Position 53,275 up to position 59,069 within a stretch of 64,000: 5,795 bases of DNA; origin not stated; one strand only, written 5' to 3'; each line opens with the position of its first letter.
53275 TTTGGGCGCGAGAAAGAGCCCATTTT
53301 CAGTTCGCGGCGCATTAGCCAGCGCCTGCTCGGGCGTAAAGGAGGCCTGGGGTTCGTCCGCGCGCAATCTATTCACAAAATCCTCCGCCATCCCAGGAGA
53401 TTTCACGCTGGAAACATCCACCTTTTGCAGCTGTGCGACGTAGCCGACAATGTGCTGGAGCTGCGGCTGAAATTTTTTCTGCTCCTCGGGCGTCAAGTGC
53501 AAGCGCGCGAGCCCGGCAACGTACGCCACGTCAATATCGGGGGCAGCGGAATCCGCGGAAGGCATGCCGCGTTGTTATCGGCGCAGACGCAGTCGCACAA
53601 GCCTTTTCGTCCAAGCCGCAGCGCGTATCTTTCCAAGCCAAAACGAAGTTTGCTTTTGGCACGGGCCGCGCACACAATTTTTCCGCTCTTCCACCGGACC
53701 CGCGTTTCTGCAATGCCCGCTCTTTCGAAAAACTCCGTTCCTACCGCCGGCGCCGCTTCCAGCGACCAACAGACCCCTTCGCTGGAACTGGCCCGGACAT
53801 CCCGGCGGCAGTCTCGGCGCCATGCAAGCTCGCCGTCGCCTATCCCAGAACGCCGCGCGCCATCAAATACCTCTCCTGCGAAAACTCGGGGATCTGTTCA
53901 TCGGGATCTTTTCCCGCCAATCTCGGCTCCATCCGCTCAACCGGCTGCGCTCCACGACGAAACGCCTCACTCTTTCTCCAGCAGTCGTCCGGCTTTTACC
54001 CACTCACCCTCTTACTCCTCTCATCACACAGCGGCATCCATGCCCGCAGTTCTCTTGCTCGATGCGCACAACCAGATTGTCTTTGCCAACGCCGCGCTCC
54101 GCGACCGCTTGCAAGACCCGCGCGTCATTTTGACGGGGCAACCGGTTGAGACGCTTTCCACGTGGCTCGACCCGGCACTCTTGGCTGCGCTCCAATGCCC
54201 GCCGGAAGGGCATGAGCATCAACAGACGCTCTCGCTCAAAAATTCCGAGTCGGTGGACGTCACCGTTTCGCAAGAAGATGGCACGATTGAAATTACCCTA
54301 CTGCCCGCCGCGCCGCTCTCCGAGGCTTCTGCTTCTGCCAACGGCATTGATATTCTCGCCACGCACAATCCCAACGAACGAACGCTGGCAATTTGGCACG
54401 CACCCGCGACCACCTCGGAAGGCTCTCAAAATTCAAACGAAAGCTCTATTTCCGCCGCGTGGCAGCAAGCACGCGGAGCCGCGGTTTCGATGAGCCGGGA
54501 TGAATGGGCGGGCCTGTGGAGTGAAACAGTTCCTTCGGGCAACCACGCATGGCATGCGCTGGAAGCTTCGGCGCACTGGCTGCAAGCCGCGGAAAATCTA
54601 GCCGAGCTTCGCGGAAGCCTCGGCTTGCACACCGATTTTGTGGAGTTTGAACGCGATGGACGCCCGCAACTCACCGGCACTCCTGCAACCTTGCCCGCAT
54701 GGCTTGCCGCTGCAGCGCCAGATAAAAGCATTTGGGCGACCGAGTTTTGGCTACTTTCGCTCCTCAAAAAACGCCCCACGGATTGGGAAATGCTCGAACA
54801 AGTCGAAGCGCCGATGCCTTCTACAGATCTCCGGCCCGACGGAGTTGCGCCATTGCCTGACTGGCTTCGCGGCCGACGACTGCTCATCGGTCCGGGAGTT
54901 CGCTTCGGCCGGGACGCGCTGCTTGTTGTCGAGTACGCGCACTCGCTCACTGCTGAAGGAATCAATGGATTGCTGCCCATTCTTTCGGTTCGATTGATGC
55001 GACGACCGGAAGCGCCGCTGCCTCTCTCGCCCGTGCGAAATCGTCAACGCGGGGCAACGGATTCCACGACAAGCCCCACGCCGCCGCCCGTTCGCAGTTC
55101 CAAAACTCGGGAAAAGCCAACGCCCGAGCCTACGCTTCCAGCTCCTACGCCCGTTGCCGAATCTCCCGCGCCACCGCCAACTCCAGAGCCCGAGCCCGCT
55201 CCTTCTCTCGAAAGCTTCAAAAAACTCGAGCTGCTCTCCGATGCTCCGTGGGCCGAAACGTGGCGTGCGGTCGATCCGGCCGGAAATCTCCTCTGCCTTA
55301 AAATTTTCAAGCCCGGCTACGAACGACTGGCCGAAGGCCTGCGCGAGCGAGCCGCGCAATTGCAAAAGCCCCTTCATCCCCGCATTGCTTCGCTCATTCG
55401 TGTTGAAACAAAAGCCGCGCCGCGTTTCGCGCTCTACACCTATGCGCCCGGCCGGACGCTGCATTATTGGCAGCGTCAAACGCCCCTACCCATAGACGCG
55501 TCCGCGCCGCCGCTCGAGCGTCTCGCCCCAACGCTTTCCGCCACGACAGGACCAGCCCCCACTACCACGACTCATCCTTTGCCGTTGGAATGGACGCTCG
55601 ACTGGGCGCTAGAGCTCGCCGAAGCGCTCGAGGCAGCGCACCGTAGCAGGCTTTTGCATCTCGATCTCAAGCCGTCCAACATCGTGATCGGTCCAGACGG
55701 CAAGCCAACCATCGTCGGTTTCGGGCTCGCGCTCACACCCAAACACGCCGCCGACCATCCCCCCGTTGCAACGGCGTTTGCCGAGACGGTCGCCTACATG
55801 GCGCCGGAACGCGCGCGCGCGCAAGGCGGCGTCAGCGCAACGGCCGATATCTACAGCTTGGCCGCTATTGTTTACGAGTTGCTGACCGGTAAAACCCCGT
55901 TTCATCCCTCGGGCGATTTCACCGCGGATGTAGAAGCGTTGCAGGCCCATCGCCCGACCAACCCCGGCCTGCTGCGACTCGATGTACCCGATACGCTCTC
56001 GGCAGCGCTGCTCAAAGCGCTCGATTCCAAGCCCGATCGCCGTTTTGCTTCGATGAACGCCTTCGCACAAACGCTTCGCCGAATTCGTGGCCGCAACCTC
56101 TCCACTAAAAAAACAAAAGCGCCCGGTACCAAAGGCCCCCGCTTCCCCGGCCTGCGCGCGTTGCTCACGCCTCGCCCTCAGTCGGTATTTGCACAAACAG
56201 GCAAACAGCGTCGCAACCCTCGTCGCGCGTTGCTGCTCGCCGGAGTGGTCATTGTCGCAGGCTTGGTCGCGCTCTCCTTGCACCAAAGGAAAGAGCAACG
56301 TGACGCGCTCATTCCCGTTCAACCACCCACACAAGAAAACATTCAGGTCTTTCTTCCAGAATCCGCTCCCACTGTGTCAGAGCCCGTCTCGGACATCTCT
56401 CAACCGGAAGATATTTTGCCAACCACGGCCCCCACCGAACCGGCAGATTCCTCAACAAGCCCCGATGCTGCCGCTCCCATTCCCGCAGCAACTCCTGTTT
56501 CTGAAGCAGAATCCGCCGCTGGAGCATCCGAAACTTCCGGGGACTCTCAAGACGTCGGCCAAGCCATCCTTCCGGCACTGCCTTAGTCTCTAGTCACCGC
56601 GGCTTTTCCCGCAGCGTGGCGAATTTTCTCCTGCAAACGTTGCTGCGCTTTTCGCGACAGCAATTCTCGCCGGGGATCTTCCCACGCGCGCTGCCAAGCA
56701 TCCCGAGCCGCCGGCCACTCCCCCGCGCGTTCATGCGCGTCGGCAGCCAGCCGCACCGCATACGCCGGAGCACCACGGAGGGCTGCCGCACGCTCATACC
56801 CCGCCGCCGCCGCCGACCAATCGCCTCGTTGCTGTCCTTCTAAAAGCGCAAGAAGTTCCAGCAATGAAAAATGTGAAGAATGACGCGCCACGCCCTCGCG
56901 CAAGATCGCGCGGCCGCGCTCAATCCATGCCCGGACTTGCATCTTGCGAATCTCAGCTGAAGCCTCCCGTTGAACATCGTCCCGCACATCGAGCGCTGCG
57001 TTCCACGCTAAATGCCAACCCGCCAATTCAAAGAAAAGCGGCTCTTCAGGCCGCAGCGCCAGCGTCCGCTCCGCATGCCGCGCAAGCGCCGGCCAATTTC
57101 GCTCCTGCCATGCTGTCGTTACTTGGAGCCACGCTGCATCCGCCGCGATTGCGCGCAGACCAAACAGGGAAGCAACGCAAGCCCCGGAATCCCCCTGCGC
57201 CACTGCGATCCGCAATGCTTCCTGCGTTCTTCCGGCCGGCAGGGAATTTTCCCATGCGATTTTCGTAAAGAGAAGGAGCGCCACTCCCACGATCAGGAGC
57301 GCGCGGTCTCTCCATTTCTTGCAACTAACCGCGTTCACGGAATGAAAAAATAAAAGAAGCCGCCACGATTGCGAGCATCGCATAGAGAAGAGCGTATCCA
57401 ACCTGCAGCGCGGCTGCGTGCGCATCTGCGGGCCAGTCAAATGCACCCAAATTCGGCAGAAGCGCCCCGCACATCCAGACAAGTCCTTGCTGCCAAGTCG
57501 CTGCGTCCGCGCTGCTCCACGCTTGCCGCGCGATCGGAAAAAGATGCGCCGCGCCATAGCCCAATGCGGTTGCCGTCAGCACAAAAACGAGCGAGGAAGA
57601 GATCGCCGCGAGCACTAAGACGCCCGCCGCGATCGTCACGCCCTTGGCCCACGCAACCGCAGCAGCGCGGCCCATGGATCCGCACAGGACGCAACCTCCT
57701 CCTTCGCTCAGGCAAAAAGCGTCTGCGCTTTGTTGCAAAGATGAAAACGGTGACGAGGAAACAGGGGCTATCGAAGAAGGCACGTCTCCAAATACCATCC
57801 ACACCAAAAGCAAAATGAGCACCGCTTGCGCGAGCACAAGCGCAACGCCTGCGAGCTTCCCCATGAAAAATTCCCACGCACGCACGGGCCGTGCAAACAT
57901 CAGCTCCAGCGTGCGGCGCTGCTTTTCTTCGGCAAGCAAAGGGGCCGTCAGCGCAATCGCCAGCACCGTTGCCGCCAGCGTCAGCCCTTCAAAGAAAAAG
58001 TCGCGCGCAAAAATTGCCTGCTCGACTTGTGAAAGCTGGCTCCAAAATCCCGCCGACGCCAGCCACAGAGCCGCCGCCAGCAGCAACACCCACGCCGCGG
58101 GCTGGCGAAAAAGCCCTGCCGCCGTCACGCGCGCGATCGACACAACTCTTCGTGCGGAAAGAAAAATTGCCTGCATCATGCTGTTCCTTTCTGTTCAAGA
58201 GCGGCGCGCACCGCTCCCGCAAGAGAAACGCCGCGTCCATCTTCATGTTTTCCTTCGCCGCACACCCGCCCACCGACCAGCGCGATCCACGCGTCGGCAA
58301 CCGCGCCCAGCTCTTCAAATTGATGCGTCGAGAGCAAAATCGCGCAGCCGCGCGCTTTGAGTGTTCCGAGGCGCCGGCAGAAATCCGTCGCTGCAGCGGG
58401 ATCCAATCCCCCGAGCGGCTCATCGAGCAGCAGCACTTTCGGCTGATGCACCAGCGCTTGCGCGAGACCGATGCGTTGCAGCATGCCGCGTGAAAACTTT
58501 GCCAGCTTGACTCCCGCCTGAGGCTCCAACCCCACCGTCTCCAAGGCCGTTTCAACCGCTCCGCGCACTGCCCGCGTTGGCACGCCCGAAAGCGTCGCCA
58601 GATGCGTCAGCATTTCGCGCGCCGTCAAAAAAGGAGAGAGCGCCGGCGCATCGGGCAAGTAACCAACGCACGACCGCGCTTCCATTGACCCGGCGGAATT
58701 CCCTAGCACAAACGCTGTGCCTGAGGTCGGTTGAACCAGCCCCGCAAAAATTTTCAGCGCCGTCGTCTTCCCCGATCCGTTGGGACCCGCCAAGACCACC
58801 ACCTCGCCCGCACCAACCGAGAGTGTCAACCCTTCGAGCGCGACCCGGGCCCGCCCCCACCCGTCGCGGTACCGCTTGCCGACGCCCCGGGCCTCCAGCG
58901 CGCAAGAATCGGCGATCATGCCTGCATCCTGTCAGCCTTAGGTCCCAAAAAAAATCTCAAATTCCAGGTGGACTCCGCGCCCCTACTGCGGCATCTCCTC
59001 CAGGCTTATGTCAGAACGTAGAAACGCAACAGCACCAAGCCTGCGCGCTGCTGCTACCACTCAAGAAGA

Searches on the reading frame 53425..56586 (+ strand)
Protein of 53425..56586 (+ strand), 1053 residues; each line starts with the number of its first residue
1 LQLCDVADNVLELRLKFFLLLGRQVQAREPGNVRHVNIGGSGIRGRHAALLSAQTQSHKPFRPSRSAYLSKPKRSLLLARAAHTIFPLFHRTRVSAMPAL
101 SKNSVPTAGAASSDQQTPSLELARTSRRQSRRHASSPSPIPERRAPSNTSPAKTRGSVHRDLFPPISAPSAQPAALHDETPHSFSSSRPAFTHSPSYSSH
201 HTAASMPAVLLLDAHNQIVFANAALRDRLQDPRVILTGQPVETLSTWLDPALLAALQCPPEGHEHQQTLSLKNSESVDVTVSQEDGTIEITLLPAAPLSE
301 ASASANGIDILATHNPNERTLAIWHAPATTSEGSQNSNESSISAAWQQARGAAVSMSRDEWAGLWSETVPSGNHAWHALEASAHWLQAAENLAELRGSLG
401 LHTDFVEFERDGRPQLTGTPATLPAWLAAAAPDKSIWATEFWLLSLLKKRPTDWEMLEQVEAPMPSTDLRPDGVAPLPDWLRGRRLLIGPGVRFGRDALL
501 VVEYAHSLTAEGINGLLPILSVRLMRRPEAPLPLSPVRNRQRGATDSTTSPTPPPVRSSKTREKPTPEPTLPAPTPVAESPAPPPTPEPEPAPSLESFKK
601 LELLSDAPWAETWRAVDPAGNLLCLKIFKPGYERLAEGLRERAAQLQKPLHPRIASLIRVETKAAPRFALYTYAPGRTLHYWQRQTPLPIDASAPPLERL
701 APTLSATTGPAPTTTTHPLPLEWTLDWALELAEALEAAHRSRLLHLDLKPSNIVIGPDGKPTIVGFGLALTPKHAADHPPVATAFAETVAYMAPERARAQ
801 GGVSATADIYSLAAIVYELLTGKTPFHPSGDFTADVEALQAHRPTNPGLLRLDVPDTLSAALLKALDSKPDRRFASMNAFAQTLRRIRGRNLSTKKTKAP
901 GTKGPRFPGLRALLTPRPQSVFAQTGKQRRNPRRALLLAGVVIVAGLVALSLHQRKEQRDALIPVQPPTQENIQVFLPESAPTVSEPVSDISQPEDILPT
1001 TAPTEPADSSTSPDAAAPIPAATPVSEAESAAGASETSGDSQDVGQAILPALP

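Call 14: search_protein_families(library=pfam, proteins=[window:53425-56586:+])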
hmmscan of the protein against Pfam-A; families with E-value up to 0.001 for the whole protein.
window:53425-56586:+ (1053 aa): 2 families
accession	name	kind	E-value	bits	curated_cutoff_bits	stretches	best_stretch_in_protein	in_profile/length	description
PF00069.31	Pkinase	-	6.1e-21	75.4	31.7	1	726-840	102-214/263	Protein kinase domain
PF07714.23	PK_Tyr_Ser-Thr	-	6.8e-14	52.2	23.1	1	624-873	32-248/258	Protein tyrosine and serine/threonine kinase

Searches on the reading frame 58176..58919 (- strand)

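Call 70: search_protein_families(library=pfam, proteins=[window:58176-58919:-], max_evalue=0.00001)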
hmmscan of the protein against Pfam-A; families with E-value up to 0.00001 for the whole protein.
window:58176-58919:- (247 aa): 2 families
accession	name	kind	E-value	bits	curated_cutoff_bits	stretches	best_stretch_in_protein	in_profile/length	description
PF00005.33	ABC_tran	-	3.3e-28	99.5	25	1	28-169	1-136/137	ABC transporter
PF13304.12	AAA_21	-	6.3e-13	49.9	27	1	136-200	232-299/304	AAA domain, putative AbiEii toxin, Type IV TA system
